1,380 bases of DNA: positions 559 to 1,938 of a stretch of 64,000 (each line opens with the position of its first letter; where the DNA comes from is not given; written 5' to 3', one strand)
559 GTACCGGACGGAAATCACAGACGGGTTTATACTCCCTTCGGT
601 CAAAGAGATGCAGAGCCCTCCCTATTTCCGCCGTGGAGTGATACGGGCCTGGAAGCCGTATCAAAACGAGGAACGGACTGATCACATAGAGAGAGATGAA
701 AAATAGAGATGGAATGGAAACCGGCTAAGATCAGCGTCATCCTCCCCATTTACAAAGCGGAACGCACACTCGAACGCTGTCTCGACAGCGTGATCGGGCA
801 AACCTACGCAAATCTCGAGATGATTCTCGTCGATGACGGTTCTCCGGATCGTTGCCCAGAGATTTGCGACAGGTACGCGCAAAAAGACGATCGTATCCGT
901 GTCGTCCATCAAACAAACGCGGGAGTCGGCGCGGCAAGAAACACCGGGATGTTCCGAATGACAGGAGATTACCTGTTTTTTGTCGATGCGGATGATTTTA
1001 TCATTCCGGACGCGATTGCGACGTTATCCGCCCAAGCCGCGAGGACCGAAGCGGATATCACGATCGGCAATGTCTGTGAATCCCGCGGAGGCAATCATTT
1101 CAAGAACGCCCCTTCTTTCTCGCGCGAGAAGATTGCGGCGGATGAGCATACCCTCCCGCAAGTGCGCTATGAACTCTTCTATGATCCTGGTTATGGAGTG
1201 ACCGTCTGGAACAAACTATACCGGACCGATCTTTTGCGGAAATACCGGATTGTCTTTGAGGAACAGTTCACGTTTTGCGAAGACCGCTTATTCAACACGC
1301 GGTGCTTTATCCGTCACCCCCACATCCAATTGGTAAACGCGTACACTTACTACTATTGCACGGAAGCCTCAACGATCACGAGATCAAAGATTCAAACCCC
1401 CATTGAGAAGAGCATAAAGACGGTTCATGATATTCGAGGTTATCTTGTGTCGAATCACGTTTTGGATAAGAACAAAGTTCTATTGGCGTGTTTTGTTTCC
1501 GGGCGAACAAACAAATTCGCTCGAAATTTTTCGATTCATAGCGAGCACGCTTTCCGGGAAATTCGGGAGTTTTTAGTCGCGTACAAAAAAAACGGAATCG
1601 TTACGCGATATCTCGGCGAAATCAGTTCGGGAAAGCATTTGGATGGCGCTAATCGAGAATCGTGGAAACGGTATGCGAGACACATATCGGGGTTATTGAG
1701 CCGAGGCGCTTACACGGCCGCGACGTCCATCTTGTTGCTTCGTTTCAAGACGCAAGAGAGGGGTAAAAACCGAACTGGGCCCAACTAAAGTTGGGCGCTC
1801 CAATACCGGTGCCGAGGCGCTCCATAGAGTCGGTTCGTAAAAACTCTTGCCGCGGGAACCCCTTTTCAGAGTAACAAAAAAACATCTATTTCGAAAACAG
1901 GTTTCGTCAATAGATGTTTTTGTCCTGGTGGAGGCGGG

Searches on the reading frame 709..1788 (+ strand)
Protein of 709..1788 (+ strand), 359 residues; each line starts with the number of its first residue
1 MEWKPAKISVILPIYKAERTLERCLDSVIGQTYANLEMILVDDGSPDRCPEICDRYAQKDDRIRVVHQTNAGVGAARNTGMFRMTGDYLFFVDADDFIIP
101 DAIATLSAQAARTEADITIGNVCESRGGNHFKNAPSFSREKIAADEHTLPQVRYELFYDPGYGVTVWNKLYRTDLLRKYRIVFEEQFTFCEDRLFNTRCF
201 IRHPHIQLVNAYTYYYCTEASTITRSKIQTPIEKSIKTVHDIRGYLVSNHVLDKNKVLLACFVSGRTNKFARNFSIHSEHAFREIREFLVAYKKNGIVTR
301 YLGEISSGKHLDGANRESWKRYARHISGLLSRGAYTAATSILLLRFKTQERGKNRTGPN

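Call 30: search_protein_families(library=pfam, proteins=[window:709-1788:+], max_evalue=0.00001)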
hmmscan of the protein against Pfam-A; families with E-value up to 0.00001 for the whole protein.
window:709-1788:+ (359 aa): 3 families
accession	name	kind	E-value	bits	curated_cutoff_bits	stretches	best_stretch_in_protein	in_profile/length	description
PF00535.33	Glycos_transf_2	-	7.8e-38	130.5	23.3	1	9-144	1-132/168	Glycosyl transferase family 2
PF10111.15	Glyco_tranf_2_2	-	6.5e-12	45.9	27.3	1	9-106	1-102/276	Glycosyltransferase like family 2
PF13641.12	Glyco_tranf_2_3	-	2e-10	41.6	27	1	6-205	2-200/230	Glycosyltransferase like family 2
